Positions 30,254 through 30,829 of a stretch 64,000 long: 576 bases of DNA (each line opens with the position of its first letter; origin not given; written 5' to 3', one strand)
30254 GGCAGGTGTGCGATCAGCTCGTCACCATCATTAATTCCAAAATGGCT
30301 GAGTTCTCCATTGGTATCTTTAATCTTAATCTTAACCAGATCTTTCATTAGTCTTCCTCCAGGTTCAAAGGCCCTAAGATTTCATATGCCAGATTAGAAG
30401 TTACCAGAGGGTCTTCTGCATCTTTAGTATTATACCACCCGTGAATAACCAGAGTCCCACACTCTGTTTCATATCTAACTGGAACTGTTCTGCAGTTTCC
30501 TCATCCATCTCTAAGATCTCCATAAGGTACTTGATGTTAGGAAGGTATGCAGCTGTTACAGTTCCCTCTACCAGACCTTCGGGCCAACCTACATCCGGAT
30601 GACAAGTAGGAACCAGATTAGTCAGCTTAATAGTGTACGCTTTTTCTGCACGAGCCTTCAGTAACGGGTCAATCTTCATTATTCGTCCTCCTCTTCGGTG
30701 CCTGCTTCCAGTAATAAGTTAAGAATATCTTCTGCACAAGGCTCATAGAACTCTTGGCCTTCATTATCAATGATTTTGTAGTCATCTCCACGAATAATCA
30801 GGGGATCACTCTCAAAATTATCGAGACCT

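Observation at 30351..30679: Possible frame change in a paralog-family gene: the alternate frame gives a family-like C-terminus and translational coupling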

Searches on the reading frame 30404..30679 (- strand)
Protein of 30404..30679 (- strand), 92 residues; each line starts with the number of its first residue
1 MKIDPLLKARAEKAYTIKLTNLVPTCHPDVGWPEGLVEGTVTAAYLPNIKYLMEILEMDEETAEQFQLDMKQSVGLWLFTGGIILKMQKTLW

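Call 19: list_cluster_members(proteins=[window:30404-30679:-, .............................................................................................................])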
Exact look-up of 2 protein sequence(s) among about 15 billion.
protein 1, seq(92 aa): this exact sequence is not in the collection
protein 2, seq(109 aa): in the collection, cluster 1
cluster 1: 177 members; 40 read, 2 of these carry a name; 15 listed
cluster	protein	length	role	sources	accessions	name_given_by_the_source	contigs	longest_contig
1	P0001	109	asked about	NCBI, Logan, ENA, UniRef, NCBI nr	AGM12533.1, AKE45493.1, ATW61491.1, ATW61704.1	hypothetical protein [Escherichia coli] | Uncharacterized protein n=6 Tax=Vequintavirus TaxID=1914852 RepID=A0A6B9WQQ3_9CAUD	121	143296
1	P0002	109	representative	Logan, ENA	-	-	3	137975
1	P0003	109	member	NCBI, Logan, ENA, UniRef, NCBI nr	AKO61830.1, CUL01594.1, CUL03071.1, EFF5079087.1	hypothetical protein RV010_002501 [Escherichia coli] | Uncharacterized protein n=5 Tax=Viruses TaxID=10239 RepID=A0A0M7QCJ9_9CAUD | hypothetical protein [Escherichia phage vB_EcoM_FFH2] [Escherichia phage slur16]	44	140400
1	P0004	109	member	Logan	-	-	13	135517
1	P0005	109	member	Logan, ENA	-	-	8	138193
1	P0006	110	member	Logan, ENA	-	-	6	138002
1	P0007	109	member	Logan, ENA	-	-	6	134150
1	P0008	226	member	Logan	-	-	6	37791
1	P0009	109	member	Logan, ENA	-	-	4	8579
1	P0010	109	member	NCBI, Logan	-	-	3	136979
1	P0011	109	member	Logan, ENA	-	-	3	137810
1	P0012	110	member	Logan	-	-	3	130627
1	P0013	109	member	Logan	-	-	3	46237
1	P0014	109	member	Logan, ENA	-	-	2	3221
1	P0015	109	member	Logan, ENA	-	-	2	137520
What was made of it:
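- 30401..30679 (-): ORF as it reads in the window. It encodes 92 aa: 73 ancestral residues plus a 19-residue out-of-frame tail (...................), with a premature TAA at 30401-30403. The exact 92-aa sequence is absent from the 15-billion-protein collection (call 19).
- The 92-aa product is found on none (call 19).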

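Call 38: search_protein_representatives(alignment_id=A1)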
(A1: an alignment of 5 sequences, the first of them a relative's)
Query: 5 sequences, 109 profile positions. Proteins with E-value up to 0.001 (for the whole library): 3; up to 1e-10: 3; up to 1e-30: 1. The best 3 are listed.
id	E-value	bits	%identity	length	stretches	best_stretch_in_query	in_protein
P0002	7.2e-64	228.7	-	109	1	1-109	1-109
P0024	1.7e-25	105.2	-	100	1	7-101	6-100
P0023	3.0e-23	98.0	-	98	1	56-109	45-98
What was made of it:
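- On Local family of small acidic-tailed proteins (g30061, g30679, g31030, g32454): An exhaustive HMMER search with the ortholog profile did not retrieve the paralogs (call 38).
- Tried and rejected: An exhaustive HMMER search of 1.84 billion representatives with the ortholog profile gave only 3 proteins, so no distant relatives could inform function (call 38).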

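Call 40: predict_structure(alignment_id=A1)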
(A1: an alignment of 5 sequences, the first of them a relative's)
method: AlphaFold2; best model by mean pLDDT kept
length: 109 residues; sequences in the alignment: 5
mean_pLDDT: 51.0   pTM: 0.40
mean pLDDT of the five models: 51.0, 45.0, 44.6, 44.2, 41.8
residues with pLDDT >= 90: 0; 70-90: 6; 50-70: 57; < 50: 46
segments of 3 or more residues with pLDDT < 50: 1-33, 87-89, 93-95, 104-109
pLDDT, mean of each block of 10 residues (from residue 1): 33 38 36 52 58 65 68 61 54 53 41
secondary structure, 60 per line:
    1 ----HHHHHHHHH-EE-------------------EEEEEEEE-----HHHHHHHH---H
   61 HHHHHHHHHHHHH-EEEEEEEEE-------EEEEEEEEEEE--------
elements in order: H5-13 E36-43 H49-56 H60-73 E75-83 E91-101
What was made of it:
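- Tried and rejected: The structure predicted from the 5 orthologs alone was unusable (pLDDT 51, call 40).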

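Call 45: find_homologous_proteins(query=A2, max_evalue=0.01)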
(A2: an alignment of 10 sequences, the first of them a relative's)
Query A2 (10 sequences) (109 aa, profile of the alignment): 54 proteins with E <= 0.01 among 1159 candidates.
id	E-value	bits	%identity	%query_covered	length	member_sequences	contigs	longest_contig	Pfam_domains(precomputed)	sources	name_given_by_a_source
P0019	2.0e-39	152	83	97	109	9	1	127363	-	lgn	-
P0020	5.9e-39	150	79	100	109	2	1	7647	-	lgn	-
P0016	8.1e-39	150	88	100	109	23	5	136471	-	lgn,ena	-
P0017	1.2e-38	149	84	100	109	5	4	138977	-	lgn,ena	-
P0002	3.8e-38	148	100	100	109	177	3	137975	-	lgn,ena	-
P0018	4.7e-33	131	94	100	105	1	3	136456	-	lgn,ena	-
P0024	1.3e-31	127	47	87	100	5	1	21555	-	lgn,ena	-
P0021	9.9e-24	101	93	67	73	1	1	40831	-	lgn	-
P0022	1.5e-23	101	96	67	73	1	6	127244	-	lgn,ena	-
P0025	6.5e-20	89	-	-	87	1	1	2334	-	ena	-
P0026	2.1e-19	87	26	64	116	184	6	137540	-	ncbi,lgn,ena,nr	ncbi:hypothetical protein R4004_002608 [Escherichia coli]|nr:hypothetical protein [Escherichia coli]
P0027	4.7e-19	86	-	-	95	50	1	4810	-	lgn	-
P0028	1.2e-18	85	-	-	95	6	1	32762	-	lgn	-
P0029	6.9e-18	83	-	-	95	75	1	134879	-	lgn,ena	-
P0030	1.4e-17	82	26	64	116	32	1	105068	-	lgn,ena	-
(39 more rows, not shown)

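Call 53: predict_structure(alignment_id=A3)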
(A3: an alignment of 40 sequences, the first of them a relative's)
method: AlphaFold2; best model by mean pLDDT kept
length: 109 residues; sequences in the alignment: 40
mean_pLDDT: 85.1   pTM: 0.77
mean pLDDT of the five models: 85.1, 84.8, 82.5, 81.4, 75.1
residues with pLDDT >= 90: 53; 70-90: 42; 50-70: 11; < 50: 3
segments of 3 or more residues with pLDDT < 50: none
pLDDT, mean of each block of 10 residues (from residue 1): 80 93 58 81 94 92 95 91 82 89 78
secondary structure, 60 per line:
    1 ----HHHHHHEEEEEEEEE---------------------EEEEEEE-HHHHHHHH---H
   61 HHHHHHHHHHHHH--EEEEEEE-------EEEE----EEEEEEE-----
elements in order: H5-10 E11-19 E41-47 H49-56 H60-73 E76-82 E90-93 E98-104
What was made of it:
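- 30348..30458 (-): Ancestral-frame C-terminal part: codons 74-109 (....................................) plus TAA at 30348-30350. It is now out of frame with the start codon. It holds beta-strands 3-5 of the predicted fold (call 53).
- On Local family of small acidic-tailed proteins: The model reaches pLDDT 85 only when the paralogs are merged into the alignment (calls 40, 53).
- Loss of function rests on a predicted fold (pLDDT 85, call 53) and on conservation, not on an assay.
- Tried and rejected: Merging the paralogs gave pLDDT 85 (call 53).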

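Call 58: fold_search(model_id=the predicted structure, library=viral)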
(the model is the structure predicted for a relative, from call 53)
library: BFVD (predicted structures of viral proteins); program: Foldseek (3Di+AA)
matches with E <= 10: 174; with E <= 0.001: 1
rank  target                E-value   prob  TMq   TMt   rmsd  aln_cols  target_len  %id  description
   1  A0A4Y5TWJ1            4.7e-04  1.00  0.56  0.63   4.4       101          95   20  Uncharacterized protein [Escherichia phage vB_EcoM-ECP32]
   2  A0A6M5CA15            1.5e-02  1.00  0.56  0.69   2.8        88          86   18  Uncharacterized protein [Vibrio phage Vc1]
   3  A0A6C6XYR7            2.1e-01  0.80  0.39  0.52   5.9        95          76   19  (no name in the UniProt tables at hand)
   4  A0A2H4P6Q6            3.0e-01  0.21  0.26  0.18  10.2       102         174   19  Uncharacterized protein [Pseudomonas phage tabernarius]
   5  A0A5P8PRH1            5.3e-01  0.41  0.37  0.46   4.7       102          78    9  Uncharacterized protein [Vibrio phage phi50-12]
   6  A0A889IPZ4            7.9e-01  0.16  0.26  0.22  10.1       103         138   14  (no name in the UniProt tables at hand)
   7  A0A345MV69            9.9e-01  0.20  0.32  0.27   9.2       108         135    7  (no name in the UniProt tables at hand)
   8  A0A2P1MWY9            1.2e+00  0.25  0.36  0.46   7.3        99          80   12  Uncharacterized protein [Klebsiella phage myPSH1235]
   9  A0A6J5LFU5            1.3e+00  0.25  0.29  0.48   7.0        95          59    7  Uncharacterized protein [uncultured Caudovirales phage]
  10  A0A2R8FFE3            1.3e+00  0.07  0.21  0.19  11.3        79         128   16  Uncharacterized protein [Cedratvirus Zaza IHUMI]
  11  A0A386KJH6            1.4e+00  0.10  0.28  0.33   7.5       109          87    7  Uncharacterized protein [Acinetobacter phage vB_AbaM_B09_Aci02-2]
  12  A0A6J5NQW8            1.5e+00  0.08  0.27  0.23  11.7       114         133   12  Uncharacterized protein [uncultured Caudovirales phage]
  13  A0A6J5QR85            1.6e+00  0.12  0.25  0.30  13.3       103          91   14  Uncharacterized protein [uncultured Caudovirales phage]
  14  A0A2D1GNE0            1.6e+00  0.12  0.33  0.29   7.1       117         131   12  (no name in the UniProt tables at hand)
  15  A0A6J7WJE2            1.7e+00  0.13  0.25  0.14   9.7        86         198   15  HTH_ARSR domain containing protein [uncultured Caudovirales phage]
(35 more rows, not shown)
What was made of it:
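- On Local family of small acidic-tailed proteins: The best BFVD match is the 95-aa paralog from phage ECP32 (E = 4.7e-4, call 58).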

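Call 63: search_solved_structures(query=A3, max_evalue=1)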
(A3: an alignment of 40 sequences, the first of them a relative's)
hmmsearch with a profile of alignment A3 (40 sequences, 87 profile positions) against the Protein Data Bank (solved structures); distinct sequences matched with E-value up to 1: 0.
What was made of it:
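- Closest known: Small SH3-like beta-barrels. Different: There is no sequence relationship to any solved structure (call 63).
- Tried and rejected: A PDB sequence search with the 40-sequence profile gave nothing (call 63).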

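Call 65: search_protein_families(library=phrogs, proteins=[window:30404-30679:-], max_evalue=0.01)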
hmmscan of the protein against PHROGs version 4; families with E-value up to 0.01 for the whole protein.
seq(92 aa): 1 family
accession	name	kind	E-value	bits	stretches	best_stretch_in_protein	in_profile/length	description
phrog_12457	-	unknown function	2.9e-47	160.4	1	1-77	1-77/109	-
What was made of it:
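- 30401..30679 (-): It matches phrog_12457 positions 1-77 of 109 only (call 65).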
